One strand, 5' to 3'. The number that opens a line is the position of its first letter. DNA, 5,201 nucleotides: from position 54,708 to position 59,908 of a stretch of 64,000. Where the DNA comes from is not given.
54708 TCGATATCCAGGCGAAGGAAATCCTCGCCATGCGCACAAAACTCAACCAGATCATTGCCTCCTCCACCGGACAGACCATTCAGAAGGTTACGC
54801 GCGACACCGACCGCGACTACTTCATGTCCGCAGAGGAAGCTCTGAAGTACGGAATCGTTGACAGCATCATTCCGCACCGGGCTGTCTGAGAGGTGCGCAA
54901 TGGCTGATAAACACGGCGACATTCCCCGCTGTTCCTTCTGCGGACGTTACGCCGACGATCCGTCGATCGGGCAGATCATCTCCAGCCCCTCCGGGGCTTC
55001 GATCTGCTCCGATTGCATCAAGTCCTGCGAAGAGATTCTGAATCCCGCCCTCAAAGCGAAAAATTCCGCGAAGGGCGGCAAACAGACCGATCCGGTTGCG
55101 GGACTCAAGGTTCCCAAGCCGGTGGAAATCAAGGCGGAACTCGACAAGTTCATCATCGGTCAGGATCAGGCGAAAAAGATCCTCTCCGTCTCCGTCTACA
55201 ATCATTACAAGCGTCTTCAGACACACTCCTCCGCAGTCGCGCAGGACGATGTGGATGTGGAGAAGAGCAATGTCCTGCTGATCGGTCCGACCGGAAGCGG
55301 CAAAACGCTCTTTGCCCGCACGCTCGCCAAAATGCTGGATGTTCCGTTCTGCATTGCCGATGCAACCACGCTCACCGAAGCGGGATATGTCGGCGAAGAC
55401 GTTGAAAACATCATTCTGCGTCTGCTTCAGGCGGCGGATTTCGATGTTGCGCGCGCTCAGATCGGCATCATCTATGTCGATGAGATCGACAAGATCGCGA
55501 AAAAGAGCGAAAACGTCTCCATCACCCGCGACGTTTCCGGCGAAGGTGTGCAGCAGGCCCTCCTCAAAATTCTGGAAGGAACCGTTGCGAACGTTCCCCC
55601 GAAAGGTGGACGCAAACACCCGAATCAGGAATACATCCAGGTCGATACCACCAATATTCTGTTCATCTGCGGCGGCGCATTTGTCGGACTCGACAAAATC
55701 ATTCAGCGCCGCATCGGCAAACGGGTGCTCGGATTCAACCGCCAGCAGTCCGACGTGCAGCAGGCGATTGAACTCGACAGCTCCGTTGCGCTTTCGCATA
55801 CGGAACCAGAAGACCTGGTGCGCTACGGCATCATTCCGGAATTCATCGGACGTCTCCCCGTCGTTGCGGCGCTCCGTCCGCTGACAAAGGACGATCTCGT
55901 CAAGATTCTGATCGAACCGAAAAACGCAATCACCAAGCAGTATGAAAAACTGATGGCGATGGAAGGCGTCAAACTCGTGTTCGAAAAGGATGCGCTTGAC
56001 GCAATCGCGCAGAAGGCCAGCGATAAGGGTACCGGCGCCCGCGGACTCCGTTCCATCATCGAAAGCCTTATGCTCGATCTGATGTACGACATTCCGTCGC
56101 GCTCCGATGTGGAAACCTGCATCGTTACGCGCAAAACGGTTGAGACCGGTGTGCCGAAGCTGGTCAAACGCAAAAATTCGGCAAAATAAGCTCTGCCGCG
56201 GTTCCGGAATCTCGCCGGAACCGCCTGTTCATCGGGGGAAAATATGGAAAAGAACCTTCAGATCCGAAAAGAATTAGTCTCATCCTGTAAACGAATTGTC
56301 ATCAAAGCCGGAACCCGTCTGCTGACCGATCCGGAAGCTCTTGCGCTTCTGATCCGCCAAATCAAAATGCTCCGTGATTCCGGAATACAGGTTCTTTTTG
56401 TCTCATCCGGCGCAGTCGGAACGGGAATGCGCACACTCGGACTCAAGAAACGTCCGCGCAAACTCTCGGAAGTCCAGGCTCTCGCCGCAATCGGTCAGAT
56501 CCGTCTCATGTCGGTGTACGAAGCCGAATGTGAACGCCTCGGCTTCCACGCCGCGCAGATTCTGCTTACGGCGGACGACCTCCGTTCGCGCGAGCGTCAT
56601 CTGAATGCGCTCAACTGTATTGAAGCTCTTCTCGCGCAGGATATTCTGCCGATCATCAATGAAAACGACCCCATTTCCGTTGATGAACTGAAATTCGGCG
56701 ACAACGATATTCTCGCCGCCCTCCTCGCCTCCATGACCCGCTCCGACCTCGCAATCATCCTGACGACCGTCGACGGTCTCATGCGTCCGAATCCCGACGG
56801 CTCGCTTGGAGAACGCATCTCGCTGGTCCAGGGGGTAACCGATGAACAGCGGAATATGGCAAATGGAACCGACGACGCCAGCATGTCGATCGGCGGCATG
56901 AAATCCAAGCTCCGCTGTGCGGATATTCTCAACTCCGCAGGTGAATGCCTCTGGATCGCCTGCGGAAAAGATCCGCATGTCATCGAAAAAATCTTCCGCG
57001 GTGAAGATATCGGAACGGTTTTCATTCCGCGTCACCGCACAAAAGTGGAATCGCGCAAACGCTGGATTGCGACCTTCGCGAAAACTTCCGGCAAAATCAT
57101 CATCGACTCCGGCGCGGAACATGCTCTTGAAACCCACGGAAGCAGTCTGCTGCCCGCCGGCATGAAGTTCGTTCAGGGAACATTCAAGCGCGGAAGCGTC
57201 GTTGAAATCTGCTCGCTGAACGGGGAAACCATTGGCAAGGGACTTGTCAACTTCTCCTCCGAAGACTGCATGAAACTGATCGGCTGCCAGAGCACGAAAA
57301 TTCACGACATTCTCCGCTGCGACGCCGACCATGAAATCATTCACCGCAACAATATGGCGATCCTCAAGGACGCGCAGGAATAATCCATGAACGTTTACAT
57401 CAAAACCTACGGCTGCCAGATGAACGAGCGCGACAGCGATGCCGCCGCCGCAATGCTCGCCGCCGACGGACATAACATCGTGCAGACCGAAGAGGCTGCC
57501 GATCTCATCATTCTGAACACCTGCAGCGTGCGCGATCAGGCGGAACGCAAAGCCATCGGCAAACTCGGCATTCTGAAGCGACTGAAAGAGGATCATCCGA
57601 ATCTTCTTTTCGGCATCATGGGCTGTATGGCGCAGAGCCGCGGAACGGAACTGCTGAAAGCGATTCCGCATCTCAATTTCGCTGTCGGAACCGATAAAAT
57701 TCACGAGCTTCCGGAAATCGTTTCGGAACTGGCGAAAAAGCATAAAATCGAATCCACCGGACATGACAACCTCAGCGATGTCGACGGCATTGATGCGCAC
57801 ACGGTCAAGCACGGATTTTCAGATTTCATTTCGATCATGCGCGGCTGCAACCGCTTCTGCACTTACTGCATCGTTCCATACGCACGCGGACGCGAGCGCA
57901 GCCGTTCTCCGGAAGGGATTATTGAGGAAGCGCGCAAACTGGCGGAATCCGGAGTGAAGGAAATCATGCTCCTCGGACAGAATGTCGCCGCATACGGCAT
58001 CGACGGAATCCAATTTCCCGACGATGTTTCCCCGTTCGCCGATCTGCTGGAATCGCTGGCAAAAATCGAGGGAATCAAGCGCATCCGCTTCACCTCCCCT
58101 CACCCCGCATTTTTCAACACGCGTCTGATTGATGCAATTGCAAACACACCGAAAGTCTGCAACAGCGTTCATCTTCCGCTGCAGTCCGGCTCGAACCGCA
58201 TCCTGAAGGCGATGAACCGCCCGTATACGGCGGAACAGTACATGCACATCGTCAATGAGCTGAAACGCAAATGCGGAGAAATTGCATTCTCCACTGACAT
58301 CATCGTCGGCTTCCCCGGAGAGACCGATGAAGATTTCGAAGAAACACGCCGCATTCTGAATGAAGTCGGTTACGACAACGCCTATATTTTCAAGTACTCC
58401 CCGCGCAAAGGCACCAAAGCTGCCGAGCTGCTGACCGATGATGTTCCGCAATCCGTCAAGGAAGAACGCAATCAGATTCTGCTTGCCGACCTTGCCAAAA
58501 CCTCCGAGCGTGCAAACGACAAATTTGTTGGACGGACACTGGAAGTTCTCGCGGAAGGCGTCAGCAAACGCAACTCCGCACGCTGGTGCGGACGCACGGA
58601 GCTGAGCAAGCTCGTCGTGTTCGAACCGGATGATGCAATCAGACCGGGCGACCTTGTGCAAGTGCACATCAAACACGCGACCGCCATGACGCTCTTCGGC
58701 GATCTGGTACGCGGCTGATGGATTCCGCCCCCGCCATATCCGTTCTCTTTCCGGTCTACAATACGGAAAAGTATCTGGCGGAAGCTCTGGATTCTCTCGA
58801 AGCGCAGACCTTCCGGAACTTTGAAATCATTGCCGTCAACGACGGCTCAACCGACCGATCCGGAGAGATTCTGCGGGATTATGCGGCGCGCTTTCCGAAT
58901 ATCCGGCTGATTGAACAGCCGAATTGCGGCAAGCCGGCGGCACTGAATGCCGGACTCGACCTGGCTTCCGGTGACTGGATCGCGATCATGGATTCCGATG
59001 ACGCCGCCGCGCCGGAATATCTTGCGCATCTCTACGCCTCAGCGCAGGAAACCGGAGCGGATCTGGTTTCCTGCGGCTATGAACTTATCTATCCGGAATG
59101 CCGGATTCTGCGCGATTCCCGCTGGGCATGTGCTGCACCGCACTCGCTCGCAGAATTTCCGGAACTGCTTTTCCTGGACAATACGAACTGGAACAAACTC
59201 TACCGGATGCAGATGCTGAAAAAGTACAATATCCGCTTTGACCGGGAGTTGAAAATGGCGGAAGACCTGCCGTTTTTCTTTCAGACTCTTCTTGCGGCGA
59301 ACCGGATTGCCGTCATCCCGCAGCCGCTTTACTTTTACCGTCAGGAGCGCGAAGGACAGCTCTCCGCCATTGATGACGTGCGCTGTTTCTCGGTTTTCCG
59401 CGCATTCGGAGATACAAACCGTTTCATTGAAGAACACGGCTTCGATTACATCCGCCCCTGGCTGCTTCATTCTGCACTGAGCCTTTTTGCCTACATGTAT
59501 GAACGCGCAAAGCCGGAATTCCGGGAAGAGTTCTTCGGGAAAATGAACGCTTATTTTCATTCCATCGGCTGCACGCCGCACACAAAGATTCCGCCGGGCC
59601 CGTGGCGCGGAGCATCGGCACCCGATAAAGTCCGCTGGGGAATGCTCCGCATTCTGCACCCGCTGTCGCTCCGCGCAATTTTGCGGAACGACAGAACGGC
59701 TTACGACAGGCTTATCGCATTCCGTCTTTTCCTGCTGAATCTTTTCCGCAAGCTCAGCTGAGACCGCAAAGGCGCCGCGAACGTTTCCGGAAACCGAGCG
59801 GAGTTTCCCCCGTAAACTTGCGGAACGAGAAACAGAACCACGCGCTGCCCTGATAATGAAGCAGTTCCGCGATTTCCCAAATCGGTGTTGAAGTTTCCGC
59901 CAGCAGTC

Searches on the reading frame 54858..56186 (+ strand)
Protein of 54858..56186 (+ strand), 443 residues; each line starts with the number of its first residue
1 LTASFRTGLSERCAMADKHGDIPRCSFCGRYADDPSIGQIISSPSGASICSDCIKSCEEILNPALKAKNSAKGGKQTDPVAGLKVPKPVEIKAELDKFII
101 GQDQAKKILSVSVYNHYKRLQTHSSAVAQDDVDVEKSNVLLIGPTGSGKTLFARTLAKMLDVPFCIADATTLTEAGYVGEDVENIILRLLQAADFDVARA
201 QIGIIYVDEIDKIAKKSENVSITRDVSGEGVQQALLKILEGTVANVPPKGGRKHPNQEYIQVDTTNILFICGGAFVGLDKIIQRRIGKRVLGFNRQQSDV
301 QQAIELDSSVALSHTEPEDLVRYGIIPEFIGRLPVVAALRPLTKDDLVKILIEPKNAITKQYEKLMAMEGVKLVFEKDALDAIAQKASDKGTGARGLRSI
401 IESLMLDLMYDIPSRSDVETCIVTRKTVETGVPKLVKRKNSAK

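Call 41: search_protein_families(library=pfam, proteins=[window:54858-56186:+], max_evalue=0.001)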
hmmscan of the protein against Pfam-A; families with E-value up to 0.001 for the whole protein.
window:54858-56186:+ (443 aa): 9 families
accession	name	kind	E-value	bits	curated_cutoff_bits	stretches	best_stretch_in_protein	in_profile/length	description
PF07724.20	AAA_2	-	1.4e-33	116.7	27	1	136-335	3-165/166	AAA domain (Cdc48 subfamily)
PF00004.35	AAA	-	2.9e-16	60.6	21.2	1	139-264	1-107/131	ATPase family associated with various cellular activities (AAA)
PF10431.15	ClpB_D2-small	-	1.3e-11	44.8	21.9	1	342-419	1-74/81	C-terminal, D2-small domain, of ClpB protein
PF06689.19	zf-C4_ClpX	-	4.8e-10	39.6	27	1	24-62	2-38/39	ClpX C4-type zinc finger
PF07728.20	AAA_5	-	4.6e-05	23.9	22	1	138-214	1-79/139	AAA domain (dynein-related subfamily)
PF13401.12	AAA_22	-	0.00014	22.6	27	0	136-177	5-49/130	AAA domain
PF01078.27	Mg_chelatase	-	0.00023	21.1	20.3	0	137-160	23-46/207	Magnesium chelatase, subunit ChlI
PF05496.18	RuvB_N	-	0.00052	20.2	27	0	100-220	10-103/159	Holliday junction DNA helicase RuvB P-loop domain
PF14532.12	Sigma54_activ_2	-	0.00072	20.2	25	0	133-215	18-83/138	Sigma-54 interaction domain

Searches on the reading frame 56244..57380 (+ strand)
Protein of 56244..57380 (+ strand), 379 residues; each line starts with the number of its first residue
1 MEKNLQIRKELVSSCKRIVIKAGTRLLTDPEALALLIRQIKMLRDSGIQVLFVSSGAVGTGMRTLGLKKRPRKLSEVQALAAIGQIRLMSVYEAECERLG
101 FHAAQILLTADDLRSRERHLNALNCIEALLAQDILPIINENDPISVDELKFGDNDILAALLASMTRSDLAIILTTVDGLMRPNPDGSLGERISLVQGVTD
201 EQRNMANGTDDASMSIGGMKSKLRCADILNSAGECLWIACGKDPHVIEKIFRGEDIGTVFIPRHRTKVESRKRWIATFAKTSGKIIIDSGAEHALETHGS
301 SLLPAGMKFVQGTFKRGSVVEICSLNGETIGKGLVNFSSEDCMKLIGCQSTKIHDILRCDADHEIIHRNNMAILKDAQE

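Call 62: search_protein_families(library=pfam, proteins=[window:56244-57380:+], max_evalue=0.001)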
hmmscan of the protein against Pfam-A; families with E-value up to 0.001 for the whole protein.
window:56244-57380:+ (379 aa): 2 families
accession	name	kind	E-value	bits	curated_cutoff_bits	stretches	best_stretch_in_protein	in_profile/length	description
PF00696.33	AA_kinase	-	2.5e-36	126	24.9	1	16-229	1-222/234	Amino acid kinase family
PF01472.26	PUA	-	7.9e-17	61.4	24.8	1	283-357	1-74/74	PUA domain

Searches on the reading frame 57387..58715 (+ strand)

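Call 62: search_protein_families(library=pfam, proteins=[window:57387-58715:+], max_evalue=0.001)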
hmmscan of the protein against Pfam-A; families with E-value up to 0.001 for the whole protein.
window:57387-58715:+ (443 aa): 4 families
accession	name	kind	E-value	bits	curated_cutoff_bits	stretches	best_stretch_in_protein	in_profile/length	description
PF04055.27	Radical_SAM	-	4.6e-34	118.4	29.5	1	148-322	1-164/166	Radical SAM superfamily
PF00919.26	UPF0004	-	1.5e-28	99.1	27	1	3-101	2-98/98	Uncharacterized protein family UPF0004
PF01938.26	TRAM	-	2.3e-09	37.4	21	1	379-441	2-61/61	TRAM domain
PF18693.7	TRAM_2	-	0.00046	20.8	27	0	381-441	1-63/63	TRAM domain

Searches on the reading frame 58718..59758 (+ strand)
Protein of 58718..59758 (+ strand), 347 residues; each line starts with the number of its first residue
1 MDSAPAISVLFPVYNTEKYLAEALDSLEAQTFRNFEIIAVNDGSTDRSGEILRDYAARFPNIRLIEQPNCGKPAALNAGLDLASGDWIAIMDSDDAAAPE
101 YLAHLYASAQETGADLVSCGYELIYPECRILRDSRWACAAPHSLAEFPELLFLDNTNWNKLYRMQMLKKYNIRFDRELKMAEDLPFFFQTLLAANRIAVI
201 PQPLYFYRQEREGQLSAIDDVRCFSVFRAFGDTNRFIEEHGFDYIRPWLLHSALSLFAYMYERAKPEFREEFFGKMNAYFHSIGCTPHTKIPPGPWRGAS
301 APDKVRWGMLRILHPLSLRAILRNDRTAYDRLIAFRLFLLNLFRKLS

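Call 62: search_protein_families(library=pfam, proteins=[window:58718-59758:+], max_evalue=0.001)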
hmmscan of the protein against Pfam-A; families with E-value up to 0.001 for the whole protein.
window:58718-59758:+ (347 aa): 3 families
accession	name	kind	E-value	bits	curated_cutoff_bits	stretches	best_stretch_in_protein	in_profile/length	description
PF00535.33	Glycos_transf_2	-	8.5e-37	127.1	23.3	1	8-137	1-131/168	Glycosyl transferase family 2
PF13641.12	Glyco_tranf_2_3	-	2.2e-12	47.9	27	1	5-119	1-121/230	Glycosyltransferase like family 2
PF10111.15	Glyco_tranf_2_2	-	3.4e-07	30.5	27.3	1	8-229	1-230/276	Glycosyltransferase like family 2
